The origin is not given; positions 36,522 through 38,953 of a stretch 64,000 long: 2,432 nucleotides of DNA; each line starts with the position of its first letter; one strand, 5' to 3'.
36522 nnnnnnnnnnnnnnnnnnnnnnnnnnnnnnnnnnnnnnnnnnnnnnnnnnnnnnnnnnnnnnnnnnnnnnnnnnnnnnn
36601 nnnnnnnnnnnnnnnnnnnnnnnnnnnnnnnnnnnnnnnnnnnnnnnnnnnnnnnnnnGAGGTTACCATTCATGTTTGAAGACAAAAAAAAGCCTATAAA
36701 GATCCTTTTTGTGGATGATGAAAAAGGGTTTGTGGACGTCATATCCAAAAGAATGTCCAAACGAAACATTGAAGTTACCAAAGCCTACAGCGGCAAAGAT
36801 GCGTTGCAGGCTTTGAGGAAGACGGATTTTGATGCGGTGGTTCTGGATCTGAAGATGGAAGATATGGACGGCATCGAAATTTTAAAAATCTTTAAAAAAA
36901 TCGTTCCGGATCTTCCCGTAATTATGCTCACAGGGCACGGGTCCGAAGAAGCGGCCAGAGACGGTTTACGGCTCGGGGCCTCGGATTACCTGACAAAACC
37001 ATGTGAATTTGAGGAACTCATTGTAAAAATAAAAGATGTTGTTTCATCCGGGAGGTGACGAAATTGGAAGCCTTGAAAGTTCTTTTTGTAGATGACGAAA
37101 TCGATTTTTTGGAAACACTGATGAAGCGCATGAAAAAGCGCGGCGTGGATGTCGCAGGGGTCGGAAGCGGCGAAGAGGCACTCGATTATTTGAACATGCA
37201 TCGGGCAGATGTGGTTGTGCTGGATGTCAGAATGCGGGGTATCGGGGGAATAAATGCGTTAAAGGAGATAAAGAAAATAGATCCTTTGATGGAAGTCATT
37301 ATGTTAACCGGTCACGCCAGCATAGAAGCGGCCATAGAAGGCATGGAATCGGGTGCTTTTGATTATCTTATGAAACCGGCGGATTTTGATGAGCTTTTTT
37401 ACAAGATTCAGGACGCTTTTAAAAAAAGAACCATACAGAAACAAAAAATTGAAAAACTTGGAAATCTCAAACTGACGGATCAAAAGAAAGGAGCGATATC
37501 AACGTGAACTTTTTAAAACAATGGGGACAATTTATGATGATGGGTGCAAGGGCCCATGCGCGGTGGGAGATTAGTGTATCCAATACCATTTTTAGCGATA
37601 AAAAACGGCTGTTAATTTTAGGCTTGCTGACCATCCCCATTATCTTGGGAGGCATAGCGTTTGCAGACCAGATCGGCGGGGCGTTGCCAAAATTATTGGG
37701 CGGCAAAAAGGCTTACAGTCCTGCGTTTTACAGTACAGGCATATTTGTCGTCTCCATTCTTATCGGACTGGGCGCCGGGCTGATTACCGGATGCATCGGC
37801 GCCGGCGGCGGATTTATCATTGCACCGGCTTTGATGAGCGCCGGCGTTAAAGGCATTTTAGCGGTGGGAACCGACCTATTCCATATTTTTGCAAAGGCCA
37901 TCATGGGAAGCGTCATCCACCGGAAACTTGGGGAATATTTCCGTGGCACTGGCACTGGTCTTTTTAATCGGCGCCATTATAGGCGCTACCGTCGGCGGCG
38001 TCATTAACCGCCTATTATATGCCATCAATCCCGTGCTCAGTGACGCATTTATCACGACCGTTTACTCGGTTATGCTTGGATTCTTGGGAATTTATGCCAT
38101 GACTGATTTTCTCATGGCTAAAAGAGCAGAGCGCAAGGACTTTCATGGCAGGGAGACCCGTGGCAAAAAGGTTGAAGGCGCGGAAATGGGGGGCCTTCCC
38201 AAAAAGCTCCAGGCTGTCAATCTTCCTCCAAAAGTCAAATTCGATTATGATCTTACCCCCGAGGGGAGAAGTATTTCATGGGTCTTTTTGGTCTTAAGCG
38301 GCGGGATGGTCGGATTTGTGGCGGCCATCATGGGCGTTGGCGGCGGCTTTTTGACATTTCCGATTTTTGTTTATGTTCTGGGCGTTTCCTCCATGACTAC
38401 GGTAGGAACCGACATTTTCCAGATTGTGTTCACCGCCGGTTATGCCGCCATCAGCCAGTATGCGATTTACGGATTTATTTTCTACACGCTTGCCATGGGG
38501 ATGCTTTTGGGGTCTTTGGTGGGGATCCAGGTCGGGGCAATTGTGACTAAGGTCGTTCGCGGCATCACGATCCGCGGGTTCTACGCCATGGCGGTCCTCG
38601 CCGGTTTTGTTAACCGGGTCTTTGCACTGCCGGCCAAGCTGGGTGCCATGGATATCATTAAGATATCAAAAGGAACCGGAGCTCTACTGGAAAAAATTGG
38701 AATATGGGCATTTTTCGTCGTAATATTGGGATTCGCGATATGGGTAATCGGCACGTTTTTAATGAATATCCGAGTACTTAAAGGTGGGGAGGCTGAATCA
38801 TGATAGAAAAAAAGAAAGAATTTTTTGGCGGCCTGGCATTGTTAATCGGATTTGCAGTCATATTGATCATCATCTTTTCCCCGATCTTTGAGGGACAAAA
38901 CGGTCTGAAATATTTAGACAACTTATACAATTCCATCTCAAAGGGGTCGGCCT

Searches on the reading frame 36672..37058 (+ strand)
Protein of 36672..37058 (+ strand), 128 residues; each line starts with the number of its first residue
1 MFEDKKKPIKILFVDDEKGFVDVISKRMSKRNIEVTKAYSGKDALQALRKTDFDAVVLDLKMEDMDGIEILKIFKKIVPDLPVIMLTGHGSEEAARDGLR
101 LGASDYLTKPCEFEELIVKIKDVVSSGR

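Call 21: search_protein_families(library=pfam, proteins=[window:36672-37058:+], max_evalue=0.001)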
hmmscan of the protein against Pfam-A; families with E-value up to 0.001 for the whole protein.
window:36672-37058:+ (128 aa): 2 families
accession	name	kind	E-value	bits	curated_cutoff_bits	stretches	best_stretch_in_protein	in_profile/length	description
PF00072.30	Response_reg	-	3.9e-29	101.5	30.2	1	11-120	1-110/111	Response regulator receiver domain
PF03709.21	OKR_DC_1_N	-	0.00048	20.8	29.3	1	23-96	8-80/111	Orn/Lys/Arg decarboxylase, N-terminal domain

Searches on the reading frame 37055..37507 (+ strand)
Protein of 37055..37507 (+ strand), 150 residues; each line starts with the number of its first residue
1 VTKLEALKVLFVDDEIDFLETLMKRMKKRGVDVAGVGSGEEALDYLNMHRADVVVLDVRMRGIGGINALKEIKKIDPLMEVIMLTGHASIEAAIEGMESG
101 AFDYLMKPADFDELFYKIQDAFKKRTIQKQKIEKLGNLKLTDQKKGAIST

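Call 21: search_protein_families(library=pfam, proteins=[window:37055-37507:+], max_evalue=0.001)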
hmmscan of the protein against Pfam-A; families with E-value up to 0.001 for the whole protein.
window:37055-37507:+ (150 aa): 1 family
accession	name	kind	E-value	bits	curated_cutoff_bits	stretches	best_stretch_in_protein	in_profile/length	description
PF00072.30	Response_reg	-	7.4e-28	97.4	30.2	1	9-118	1-110/111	Response regulator receiver domain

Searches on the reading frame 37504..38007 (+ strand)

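Call 21: search_protein_families(library=pfam, proteins=[window:37504-38007:+], max_evalue=0.001)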
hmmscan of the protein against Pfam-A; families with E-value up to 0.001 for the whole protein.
window:37504-38007:+ (167 aa): 1 family
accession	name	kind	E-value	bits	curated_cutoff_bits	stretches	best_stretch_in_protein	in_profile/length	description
PF01925.25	TauE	-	6.6e-09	36.2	32.6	1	85-143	2-59/237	Sulfite exporter TauE/SafE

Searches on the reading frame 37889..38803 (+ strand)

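Call 21: search_protein_families(library=pfam, proteins=[window:37889-38803:+], max_evalue=0.001)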
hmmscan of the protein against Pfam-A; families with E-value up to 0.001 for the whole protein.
window:37889-38803:+ (304 aa): 1 family
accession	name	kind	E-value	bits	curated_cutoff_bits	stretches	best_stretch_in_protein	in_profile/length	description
PF01925.25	TauE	-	1.7e-23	83.9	32.6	1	15-239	59-233/237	Sulfite exporter TauE/SafE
